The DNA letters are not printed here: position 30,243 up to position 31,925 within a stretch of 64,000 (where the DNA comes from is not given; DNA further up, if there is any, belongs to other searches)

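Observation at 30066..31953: Compact 2TM / polytopic / 2TM membrane operon resembling the crenarchaeal Ced/Ted (VirB2-VirB6-like) DNA-transfer module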

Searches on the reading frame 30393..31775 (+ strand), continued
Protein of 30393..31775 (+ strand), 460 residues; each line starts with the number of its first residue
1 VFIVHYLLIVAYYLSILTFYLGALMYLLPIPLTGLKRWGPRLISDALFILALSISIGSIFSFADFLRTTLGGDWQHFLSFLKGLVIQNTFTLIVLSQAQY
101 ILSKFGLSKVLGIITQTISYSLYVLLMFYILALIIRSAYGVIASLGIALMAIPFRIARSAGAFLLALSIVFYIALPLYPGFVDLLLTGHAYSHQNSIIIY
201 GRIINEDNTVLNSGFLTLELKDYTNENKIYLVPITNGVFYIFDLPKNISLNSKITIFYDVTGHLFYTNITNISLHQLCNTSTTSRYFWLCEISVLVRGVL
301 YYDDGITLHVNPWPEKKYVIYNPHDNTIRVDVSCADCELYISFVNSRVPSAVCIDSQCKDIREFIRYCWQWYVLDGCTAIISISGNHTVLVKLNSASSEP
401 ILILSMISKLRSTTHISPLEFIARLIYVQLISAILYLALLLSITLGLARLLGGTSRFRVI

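Call 29: search_protein_families(library=ncbifam, proteins=[L005:11666-13507:+, L005:1459-3312:-, L005:11480-11662:+, L003:11371-11559:+, L004:10868-11041:+, L001:11388-11573:+, L005:9748-9981:+, L004:10001-10858:+], max_evalue=0.1)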
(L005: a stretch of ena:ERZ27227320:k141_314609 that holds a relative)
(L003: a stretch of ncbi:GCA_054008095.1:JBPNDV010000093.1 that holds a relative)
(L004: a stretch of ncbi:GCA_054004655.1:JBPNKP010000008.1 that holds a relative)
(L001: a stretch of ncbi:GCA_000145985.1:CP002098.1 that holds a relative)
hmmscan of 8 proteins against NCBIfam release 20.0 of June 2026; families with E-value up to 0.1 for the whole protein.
L005:11666-13507:+ (613 aa): 33 families (the best 25 are shown)
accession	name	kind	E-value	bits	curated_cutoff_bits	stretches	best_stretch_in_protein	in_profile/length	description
NF041017.1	DNA_import_CedB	equivalog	3.7e-82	276.8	700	1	18-602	12-587/590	DNA import protein CedB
NF053655.1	CedD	equivalog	3.3e-23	82.2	600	1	294-601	218-525/527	DNA-translocating ATPase CedD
NF045975.1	VirB4_plasma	equivalog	9.7e-16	56.6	590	3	455-591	715-874/894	Mbov_0397 family ICE element conjugal transfer ATPase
NF042943.1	HerA_antiphage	equivalog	7.8e-15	54.4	800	2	269-338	128-197/566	anti-phage-associated helicase HerA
TIGR00929.1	VirB4_CagE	subfamily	1.8e-09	36.4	643.1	1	285-580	421-726/792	VirB4 family type IV secretion/conjugal transfer ATPase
NF042944.1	HerA_antiphage_2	equivalog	2.1e-08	33.4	850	2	492-593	426-532/576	anti-phage-associated helicase HerA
NF010473.0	PRK13898.1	equivalog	7.9e-08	30.8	1050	1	283-543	433-693/801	type IV secretion system ATPase VirB4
TIGR02746.1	TraC-F-type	equivalog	1.3e-07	29.9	567.05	1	474-579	623-734/800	type IV secretion system protein TraC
NF052333.1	ATPase_TcpF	exception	1.7e-07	29.5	1100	1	446-589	631-781/813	conjugal transfer ATPase TcpF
NF045971.1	conju_CD1110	equivalog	1.5e-06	26.8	325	1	273-590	391-727/752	VirB4-like conjugal transfer ATPase, CD1110 family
TIGR03925.1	T7SS_EccC_b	equivalog_domain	2.8e-06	25.9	346.55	1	266-337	331-404/564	type VII secretion protein EccCb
NF033849.1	ser_rich_anae_1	subfamily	1e-05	23.1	650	1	512-564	1047-1099/1163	serine-rich protein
NF040819.1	helicase_HerA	equivalog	2e-05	23.3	970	1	486-588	395-501/561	DNA double-strand break repair helicase HerA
NF010447.0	PRK13873.1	equivalog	6.8e-05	21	1020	0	284-336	428-480/815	conjugal transfer protein TrbE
NF047389.1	ATPase_Sll1717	subfamily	0.00066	18.9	75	1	286-502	20-194/454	P-loop ATPase, Sll1717 family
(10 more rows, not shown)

L005:1459-3312:- (617 aa): 25 families
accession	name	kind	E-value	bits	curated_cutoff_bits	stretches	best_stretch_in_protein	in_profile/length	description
NF053655.1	CedD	equivalog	4.4e-19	68.5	600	1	279-556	219-479/527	DNA-translocating ATPase CedD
NF045975.1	VirB4_plasma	equivalog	7.3e-18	63.7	590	1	278-551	512-819/894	Mbov_0397 family ICE element conjugal transfer ATPase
TIGR02746.1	TraC-F-type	equivalog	7.5e-16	57.2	567.05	1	273-551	420-699/800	type IV secretion system protein TraC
NF033849.1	ser_rich_anae_1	subfamily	8.9e-15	53.1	650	2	277-431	755-914/1163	serine-rich protein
NF045971.1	conju_CD1110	equivalog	1.9e-13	49.6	325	1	281-539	415-671/752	VirB4-like conjugal transfer ATPase, CD1110 family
TIGR00929.1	VirB4_CagE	subfamily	4.8e-13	48.2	643.1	1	272-595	424-736/792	VirB4 family type IV secretion/conjugal transfer ATPase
NF040937.1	HerA_Thermprot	equivalog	6.8e-13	47.8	800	1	281-569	140-427/487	DNA double-strand break repair helicase HerA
NF040819.1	helicase_HerA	equivalog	4.3e-12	45.3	970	2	498-572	406-483/561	DNA double-strand break repair helicase HerA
NF041017.1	DNA_import_CedB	equivalog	1e-11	44.2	700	1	274-542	268-521/590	DNA import protein CedB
NF010278.0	PRK13721.1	subfamily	7.8e-10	37.3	1177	1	278-557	476-758/874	type IV secretion system protein TraC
NF042943.1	HerA_antiphage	equivalog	3.3e-09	35.9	800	1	458-612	398-553/566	anti-phage-associated helicase HerA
NF042944.1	HerA_antiphage_2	equivalog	3.4e-06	26.1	850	1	510-569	450-508/576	anti-phage-associated helicase HerA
TIGR00455.1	apsK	equivalog_domain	0.0022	17.7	138.7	1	281-330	18-66/184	adenylyl-sulfate kinase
NF010340.0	PRK13768.1-2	equivalog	0.0036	17.1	293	1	281-324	3-47/265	GTPase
NF004035.0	PRK05506.1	subfamily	0.0055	15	715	1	276-331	455-509/632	bifunctional sulfate adenylyltransferase subunit 1/adenylylsulfate kinase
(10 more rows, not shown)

L005:11480-11662:+ (60 aa): 0 families

L003:11371-11559:+ (62 aa): 0 families

L004:10868-11041:+ (57 aa): 1 family
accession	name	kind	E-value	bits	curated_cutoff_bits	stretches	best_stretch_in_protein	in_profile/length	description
NF049902.1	FTL_1293_fam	exception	0.052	13.7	170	1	18-53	14-49/150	FTL_1293 family small RNA FtrC-regulated protein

L001:11388-11573:+ (61 aa): 1 family
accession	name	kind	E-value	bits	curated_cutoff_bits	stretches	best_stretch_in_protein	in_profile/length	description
TIGR04287.1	exosort_XrtK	exception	0.029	13.9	55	1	14-59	76-123/163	exosortase K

L005:9748-9981:+ (77 aa): 4 families
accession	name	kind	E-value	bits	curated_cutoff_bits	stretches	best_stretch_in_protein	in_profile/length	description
NF041797.1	Ced_CedA1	equivalog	1.3e-35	121.3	100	1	3-76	1-74/75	DNA import protein CedA1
NF053657.1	CedE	equivalog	5.6e-09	36.1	400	1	17-73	9-65/260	DNA-translocating protein CedE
NF041796.2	Ced_CedA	equivalog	6e-08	32.6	330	1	16-75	9-68/259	DNA import protein CedA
TIGR00367.1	TIGR00367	hypoth_equivalog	0.022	13.9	179.65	1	19-75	174-231/312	calcium/sodium antiporter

L004:10001-10858:+ (285 aa): 3 families
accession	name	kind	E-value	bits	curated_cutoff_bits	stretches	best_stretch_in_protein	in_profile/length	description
NF041796.2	Ced_CedA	equivalog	5.9e-45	153.8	330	2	2-191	3-195/259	DNA import protein CedA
NF053657.1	CedE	equivalog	1.4e-28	100.4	400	2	7-186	7-194/260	DNA-translocating protein CedE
NF041797.1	Ced_CedA1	equivalog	4.6e-06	26.6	100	1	7-50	13-56/75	DNA import protein CedA1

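Call 31: find_related_loci(query=A2, collection=genome_contigs, flank=10000)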
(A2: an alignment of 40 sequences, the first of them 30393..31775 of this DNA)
Query A2 (460 aa) in genome_contigs; peptide patterns used: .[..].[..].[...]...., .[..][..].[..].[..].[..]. (x = any residue, [..] = any of these).
87 stretches matched a pattern; 84 encode a relative of the query (tblastn E <= 1e-3); the best 80 are kept; 80 distinct loci.
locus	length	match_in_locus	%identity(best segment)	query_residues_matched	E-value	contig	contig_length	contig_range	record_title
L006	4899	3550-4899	41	3-456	1e-98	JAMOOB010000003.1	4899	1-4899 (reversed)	MAG: Desulfurococcales archaeon isolate 4559-240_maxbin2_scaf2bin.008 4559-240_scaffold_10308_c1, whole genome shotgun s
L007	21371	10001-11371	40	6-460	6e-96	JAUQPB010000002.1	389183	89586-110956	MAG: Thermoproteota archaeon isolate DRTY-1.bins.6.201808 NODE_8_length_389183_cov_124.137471, whole genome shotgun sequ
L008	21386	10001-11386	41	6-459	9e-96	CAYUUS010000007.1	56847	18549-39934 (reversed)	MAG TPA_asm: uncultured Ignisphaera sp. isolate SRP104967_co1_57 genome assembly, contig: NODE_145_length_56847_cov_291.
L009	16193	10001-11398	41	1-459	6e-95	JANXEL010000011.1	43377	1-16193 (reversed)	MAG: Ignisphaera sp. isolate SKYB63 k141_244010, whole genome shotgun sequence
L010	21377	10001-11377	40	8-459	4e-94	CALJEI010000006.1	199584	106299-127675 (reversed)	MAG: uncultured Ignisphaera sp. isolate S1_Bin_METABAT__310_1 genome assembly, contig: c_000003247088, whole genome shot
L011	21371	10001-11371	38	6-460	2e-91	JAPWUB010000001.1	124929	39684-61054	MAG: Desulfurococcales archaeon isolate RSNS17 scaffold_12_c1, whole genome shotgun sequence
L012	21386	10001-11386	40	6-460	9e-91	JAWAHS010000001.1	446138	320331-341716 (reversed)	MAG: Ignisphaera sp. isolate SRBZ-1_201808_bins_18 SRBZ-1_201808_bins_18_scaffold_1, whole genome shotgun sequence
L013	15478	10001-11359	37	8-459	2e-89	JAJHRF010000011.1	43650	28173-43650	MAG: Desulfurococcaceae archaeon isolate Bin S23 scaffold_143_c1, whole genome shotgun sequence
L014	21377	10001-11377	37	3-460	5e-84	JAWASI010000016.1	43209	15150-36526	MAG: Ignisphaera sp. isolate ZMQR_201705_bins_30 ZMQR_201705_bins_30_scaffold_16, whole genome shotgun sequence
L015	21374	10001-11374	41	6-460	7e-82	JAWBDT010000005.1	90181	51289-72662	MAG: Ignisphaera sp. isolate GMQP_201803_bins_8 GMQP_201803_bins_8_scaffold_5, whole genome shotgun sequence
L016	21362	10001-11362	38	8-460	4e-79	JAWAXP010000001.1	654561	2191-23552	MAG: Ignisphaera sp. isolate ZZQ_201803_bins_118 ZZQ_201803_bins_118_scaffold_1, whole genome shotgun sequence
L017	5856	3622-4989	36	3-460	8e-77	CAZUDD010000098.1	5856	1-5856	MAG TPA_asm: uncultured Desulfurococcaceae archaeon isolate binchicken_co409_6 genome assembly, contig: NODE_2555_length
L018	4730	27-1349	31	8-454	5e-58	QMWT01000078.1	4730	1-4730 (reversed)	MAG: Thermoprotei archaeon isolate B82_G16 B82_Guay16_scaffold_20683, whole genome shotgun sequence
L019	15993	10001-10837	48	8-460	4e-45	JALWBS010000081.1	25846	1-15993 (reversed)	MAG: Desulfurococcales archaeon isolate T10_metabat2_scaf2bin.158 T10_NODE_422_length_25846_cov_23.983436, whole genome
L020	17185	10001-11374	38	6-460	2e-82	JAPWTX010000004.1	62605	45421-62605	MAG: Ignisphaera sp. isolate RSNS13 scaffold_74_c1, whole genome shotgun sequence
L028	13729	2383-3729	27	8-456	1e-31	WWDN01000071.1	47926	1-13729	MAG: Thermodiscus sp. isolate A1_148_esom k151_284503, whole genome shotgun sequence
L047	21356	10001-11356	27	5-453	1e-25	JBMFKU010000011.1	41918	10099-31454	MAG: Caldisphaera sp. isolate KM4336-31 NODE_11_length_41918_cov_5.799861, whole genome shotgun sequence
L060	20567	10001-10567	34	1-183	6e-23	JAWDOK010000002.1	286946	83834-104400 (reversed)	MAG: Acidianus hospitalis isolate RHS.bin.1 NODE_3_length_286946_cov_26.6755, whole genome shotgun sequence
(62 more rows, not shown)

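Call 36: find_homologous_proteins(query=L005:11666-13507:+, max_evalue=1e-10)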
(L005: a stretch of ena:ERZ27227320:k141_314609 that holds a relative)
Query L005:11666-13507:+ (613 aa): 11 proteins with E <= 1e-10 among 8000 candidates.
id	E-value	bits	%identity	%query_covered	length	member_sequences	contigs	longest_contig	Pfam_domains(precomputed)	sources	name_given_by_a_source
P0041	0.0e+0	1246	92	100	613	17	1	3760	PF10412.16,PF01935.24,PF04665.19,PF12846.14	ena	-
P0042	0.0e+0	1157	83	100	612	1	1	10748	PF10412.16,PF01935.24,PF04665.19,PF05872.19,PF12846.14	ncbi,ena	-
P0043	1.1e-283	960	69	100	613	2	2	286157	PF10412.16,PF19044.7,PF01935.24,PF12846.14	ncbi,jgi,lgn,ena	-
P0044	3.4e-235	800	92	66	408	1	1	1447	PF01935.24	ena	-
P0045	4.3e-211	720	54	99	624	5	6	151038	PF10412.16,PF01935.24,PF05872.19,PF12846.14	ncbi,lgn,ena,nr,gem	ncbi:MAG: hypothetical protein B6U75_00155 [Desulfurococcales archaeon ex4484_217_1]|nr:MAG: hypothe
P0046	1.7e-209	715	53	98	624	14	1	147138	PF10412.16,PF19044.7,PF01935.24,PF05872.19,PF12846.14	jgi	-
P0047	7.2e-209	713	53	100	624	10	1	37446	PF10412.16,PF19044.7,PF01935.24,PF05872.19,PF13401.13,PF12846.14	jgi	-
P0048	1.3e-208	712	53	100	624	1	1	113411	PF10412.16,PF19044.7,PF01935.24,PF05872.19,PF13401.13,PF12846.14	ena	-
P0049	2.0e-208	712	54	99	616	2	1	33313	PF10412.16,PF19044.7,PF01935.24,PF05872.19,PF13401.13,PF12846.14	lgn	-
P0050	3.3e-208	711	55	95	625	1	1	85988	PF10412.16,PF19044.7,PF01935.24,PF05872.19,PF12846.14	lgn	-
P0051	3.8e-208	711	53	100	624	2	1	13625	PF10412.16,PF19044.7,PF01935.24,PF05872.19,PF13401.13,PF12846.14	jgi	-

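Call 44: find_homologous_proteins(query=A5, max_evalue=0.00001)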
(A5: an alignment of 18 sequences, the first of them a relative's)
Query A5 (18 sequences) (613 aa, profile of the alignment): 15 proteins with E <= 0.00001 among 8000 candidates.
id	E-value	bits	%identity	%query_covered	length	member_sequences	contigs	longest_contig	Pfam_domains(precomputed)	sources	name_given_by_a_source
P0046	3.2e-194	665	53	98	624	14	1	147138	PF10412.16,PF19044.7,PF01935.24,PF05872.19,PF12846.14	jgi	-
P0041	4.4e-194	665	92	100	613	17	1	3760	PF10412.16,PF01935.24,PF04665.19,PF12846.14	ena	-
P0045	8.0e-188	644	54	99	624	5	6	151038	PF10412.16,PF01935.24,PF05872.19,PF12846.14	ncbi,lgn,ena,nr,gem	ncbi:MAG: hypothetical protein B6U75_00155 [Desulfurococcales archaeon ex4484_217_1]|nr:MAG: hypothe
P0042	1.9e-185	636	83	100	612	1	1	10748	PF10412.16,PF01935.24,PF04665.19,PF05872.19,PF12846.14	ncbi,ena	-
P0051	1.4e-183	630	53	100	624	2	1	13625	PF10412.16,PF19044.7,PF01935.24,PF05872.19,PF13401.13,PF12846.14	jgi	-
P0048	2.6e-183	629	53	100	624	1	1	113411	PF10412.16,PF19044.7,PF01935.24,PF05872.19,PF13401.13,PF12846.14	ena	-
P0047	2.2e-181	623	53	100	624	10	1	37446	PF10412.16,PF19044.7,PF01935.24,PF05872.19,PF13401.13,PF12846.14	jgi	-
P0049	7.4e-181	621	54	99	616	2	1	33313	PF10412.16,PF19044.7,PF01935.24,PF05872.19,PF13401.13,PF12846.14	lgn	-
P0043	7.3e-175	601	69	100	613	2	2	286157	PF10412.16,PF19044.7,PF01935.24,PF12846.14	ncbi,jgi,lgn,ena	-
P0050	5.4e-174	598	55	95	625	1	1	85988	PF10412.16,PF19044.7,PF01935.24,PF05872.19,PF12846.14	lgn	-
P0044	2.6e-108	381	92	66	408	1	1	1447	PF01935.24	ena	-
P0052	1.4e-11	62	23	50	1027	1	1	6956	PF01935.24,PF26593.2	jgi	jgi:Helicase HerA, central domain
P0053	9.3e-9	53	27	19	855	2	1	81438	PF12846.14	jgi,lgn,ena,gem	-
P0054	1.6e-8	52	37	5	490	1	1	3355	PF01935.24,PF05872.19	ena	-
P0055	2.8e-8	51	24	42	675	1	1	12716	PF01978.26,PF01935.24,PF05872.19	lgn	-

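Call 51: search_solved_structures(query=A2, max_evalue=10, show_alignments=2)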
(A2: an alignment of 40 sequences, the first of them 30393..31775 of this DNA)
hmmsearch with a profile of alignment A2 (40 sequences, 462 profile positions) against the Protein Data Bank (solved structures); distinct sequences matched with E-value up to 10: 1.
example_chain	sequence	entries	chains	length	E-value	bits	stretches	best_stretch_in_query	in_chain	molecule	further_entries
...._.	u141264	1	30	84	0.0029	20.1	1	4-67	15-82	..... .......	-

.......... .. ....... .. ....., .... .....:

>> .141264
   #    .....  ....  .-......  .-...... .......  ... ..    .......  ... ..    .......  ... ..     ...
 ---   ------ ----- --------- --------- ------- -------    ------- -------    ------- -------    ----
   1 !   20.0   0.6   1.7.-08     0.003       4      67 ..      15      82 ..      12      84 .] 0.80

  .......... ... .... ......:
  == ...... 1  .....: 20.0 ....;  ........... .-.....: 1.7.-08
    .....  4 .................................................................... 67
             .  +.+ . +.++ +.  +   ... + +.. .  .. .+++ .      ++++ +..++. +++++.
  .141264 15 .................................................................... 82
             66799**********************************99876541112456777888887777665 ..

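Call 58: search_protein_families(library=ncbifam, proteins=[L060:10001-10789:+, L060:9753-9989:+, L028:2359-3747:+, L047:9992-11386:+], max_evalue=0.01)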
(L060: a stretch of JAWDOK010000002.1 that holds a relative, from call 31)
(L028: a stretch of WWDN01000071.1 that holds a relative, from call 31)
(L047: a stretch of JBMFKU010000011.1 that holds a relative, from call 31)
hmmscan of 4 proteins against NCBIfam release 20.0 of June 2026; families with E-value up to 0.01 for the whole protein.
L060:10001-10789:+ (262 aa): 3 families
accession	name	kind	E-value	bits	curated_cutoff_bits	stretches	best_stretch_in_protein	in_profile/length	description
NF041796.2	Ced_CedA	equivalog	4.7e-106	354.1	330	1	1-261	1-259/259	DNA import protein CedA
NF053657.1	CedE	equivalog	1.3e-50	172.6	400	1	6-260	5-260/260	DNA-translocating protein CedE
NF041797.1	Ced_CedA1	equivalog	2.4e-06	27.5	100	1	8-66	13-71/75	DNA import protein CedA1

L060:9753-9989:+ (78 aa): 3 families
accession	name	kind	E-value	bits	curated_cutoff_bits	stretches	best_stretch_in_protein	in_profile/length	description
NF041797.1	Ced_CedA1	equivalog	2.3e-39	133.3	100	1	4-78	1-75/75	DNA import protein CedA1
NF053657.1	CedE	equivalog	5.4e-08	32.9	400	1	19-74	10-65/260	DNA-translocating protein CedE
NF041796.2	Ced_CedA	equivalog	2.7e-06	27.2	330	1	18-75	10-67/259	DNA import protein CedA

L028:2359-3747:+ (462 aa): 4 families
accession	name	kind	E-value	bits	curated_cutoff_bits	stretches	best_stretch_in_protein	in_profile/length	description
NF041796.2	Ced_CedA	equivalog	1.5e-36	126.4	330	1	6-193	5-194/259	DNA import protein CedA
NF053657.1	CedE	equivalog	3.8e-21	76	400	1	9-190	7-195/260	DNA-translocating protein CedE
NF047638.1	throspo3_MtsC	equivalog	0.00034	19.6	350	1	340-392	321-373/428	cell-cell cohesion MYXO-CTERM protein MtsC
NF041797.1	Ced_CedA1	equivalog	0.0014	18.7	100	1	6-57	10-61/75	DNA import protein CedA1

L047:9992-11386:+ (464 aa): 3 families
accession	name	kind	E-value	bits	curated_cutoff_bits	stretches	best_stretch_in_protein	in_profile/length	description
NF041796.2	Ced_CedA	equivalog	5.6e-32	111.3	330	1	3-192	4-195/259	DNA import protein CedA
NF053657.1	CedE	equivalog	2.3e-23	83.3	400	2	6-200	5-207/260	DNA-translocating protein CedE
NF041797.1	Ced_CedA1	equivalog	0.00053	20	100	1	9-52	15-58/75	DNA import protein CedA1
